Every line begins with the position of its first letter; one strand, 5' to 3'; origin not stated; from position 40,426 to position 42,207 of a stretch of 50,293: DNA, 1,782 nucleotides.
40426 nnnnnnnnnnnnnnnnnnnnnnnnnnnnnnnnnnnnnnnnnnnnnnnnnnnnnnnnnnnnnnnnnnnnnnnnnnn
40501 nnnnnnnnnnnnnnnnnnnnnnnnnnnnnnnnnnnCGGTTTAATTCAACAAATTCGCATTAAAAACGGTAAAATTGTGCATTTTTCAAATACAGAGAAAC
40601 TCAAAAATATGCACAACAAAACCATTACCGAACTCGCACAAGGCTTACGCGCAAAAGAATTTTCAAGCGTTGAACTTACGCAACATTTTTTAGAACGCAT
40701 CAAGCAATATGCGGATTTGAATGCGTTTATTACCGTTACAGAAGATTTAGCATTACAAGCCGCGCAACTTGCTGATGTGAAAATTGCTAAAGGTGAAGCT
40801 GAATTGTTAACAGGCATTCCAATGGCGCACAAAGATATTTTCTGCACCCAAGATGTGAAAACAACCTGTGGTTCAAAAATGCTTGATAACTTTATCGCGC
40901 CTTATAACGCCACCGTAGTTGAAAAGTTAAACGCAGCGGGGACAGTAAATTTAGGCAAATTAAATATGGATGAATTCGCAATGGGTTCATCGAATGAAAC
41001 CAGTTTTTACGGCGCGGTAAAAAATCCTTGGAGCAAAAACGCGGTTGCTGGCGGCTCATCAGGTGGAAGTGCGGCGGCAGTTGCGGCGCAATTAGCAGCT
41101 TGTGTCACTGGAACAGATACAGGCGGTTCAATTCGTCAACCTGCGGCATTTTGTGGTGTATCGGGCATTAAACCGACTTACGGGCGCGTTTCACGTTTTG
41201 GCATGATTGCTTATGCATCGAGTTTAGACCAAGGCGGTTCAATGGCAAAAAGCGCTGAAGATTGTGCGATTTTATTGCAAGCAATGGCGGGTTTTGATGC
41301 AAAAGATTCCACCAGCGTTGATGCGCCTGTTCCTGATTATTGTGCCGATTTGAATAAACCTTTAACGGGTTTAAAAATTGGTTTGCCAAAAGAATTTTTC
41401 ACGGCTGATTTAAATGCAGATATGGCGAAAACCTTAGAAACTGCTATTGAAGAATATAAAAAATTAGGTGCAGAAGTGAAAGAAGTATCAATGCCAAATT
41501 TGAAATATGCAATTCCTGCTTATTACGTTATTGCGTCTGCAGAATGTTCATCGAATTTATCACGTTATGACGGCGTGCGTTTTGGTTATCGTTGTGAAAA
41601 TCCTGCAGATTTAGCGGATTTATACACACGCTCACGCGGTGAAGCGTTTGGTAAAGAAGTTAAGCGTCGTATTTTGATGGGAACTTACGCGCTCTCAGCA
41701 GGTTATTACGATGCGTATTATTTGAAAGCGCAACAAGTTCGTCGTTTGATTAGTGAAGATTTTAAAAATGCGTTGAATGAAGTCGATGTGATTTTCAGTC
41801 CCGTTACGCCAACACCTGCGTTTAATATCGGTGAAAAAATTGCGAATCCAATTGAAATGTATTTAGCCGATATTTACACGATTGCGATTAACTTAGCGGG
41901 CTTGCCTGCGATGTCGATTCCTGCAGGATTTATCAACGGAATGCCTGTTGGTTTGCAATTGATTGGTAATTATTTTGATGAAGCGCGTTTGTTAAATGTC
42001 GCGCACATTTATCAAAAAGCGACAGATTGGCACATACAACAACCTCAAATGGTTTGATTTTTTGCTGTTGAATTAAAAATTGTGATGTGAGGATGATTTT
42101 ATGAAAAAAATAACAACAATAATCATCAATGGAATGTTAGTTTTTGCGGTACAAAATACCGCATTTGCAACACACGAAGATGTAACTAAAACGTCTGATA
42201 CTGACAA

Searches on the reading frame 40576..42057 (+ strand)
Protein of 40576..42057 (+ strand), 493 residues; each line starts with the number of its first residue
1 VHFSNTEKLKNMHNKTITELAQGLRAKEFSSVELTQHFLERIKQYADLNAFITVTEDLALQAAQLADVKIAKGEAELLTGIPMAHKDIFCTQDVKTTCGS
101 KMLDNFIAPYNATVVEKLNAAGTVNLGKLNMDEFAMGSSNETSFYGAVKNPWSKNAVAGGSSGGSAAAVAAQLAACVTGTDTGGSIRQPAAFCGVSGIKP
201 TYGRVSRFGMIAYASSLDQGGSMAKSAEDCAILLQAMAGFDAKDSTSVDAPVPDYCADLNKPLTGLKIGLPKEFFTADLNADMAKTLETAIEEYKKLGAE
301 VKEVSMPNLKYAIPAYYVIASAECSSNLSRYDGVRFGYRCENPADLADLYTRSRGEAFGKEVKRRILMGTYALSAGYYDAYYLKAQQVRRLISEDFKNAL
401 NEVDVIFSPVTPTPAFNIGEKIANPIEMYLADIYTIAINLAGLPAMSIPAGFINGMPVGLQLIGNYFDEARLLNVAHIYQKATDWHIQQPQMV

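Call 9: search_protein_families(library=pfam, proteins=[window:40576-42057:+], max_evalue=0.001)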
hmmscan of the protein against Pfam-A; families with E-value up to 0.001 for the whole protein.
window:40576-42057:+ (493 aa): 1 family
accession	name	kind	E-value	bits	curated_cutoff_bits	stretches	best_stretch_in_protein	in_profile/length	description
PF01425.27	Amidase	-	5.1e-151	504.1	27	1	33-473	1-445/445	Amidase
